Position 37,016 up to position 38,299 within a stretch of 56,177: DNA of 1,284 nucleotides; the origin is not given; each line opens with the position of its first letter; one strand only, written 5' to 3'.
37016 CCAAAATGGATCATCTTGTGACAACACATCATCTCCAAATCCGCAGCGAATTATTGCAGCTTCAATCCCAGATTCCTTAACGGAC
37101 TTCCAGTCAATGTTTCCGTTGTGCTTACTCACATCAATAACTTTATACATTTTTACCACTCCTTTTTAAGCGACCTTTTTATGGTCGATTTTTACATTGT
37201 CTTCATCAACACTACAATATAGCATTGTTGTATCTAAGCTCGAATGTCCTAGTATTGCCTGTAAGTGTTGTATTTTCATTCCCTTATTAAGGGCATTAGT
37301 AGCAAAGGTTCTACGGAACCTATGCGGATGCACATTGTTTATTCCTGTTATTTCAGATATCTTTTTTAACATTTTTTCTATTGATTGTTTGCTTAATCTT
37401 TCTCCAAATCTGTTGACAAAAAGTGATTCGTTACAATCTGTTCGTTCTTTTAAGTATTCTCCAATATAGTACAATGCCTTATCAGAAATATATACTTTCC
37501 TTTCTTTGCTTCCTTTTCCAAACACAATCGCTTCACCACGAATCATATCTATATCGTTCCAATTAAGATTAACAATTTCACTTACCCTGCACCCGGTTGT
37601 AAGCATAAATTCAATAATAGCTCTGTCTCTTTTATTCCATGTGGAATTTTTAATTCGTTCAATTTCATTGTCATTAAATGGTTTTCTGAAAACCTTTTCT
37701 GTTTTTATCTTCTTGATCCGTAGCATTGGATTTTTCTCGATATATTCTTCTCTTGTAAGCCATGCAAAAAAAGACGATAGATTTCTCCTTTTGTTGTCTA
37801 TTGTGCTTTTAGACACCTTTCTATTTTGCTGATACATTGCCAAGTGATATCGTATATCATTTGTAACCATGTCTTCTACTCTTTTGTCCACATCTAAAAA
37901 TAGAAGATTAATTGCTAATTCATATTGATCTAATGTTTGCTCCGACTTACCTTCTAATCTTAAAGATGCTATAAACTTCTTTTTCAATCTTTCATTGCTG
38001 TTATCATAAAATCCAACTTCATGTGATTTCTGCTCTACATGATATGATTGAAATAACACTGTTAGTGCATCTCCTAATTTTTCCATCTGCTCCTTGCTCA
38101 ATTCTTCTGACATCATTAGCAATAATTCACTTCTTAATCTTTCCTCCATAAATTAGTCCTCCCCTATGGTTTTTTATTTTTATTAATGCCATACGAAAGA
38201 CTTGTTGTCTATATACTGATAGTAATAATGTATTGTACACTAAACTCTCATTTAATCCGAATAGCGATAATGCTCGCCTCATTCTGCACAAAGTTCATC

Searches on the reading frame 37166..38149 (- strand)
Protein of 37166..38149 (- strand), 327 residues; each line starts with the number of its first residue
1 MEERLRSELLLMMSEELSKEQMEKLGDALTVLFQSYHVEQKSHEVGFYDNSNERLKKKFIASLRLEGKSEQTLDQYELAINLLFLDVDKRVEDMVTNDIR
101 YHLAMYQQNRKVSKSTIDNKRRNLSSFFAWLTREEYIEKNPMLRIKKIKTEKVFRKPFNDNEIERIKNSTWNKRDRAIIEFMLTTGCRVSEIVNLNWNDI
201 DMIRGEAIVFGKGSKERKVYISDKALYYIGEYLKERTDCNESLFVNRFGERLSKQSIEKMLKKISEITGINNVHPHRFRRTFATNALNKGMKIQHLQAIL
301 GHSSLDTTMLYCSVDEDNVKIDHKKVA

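Call 7: search_protein_families(library=pfam, proteins=[window:37166-38149:-], max_evalue=0.01)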
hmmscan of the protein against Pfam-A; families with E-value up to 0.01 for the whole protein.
window:37166-38149:- (327 aa): 4 families
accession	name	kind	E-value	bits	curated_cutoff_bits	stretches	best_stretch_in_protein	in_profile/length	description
PF00589.27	Phage_integrase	-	6.6e-41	140.4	27.1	1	162-315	7-169/172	Phage integrase family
PF13495.12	Phage_int_SAM_4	-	3.7e-14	53.3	27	1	57-136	3-83/85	Phage integrase, N-terminal SAM-like domain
PF02899.23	Phage_int_SAM_1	-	8.7e-06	26.4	22.3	1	58-134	3-82/83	Phage integrase, N-terminal SAM-like domain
PF11917.13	DUF3435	-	9.1e-06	25.3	25.8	1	250-312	171-235/418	Protein of unknown function (DUF3435)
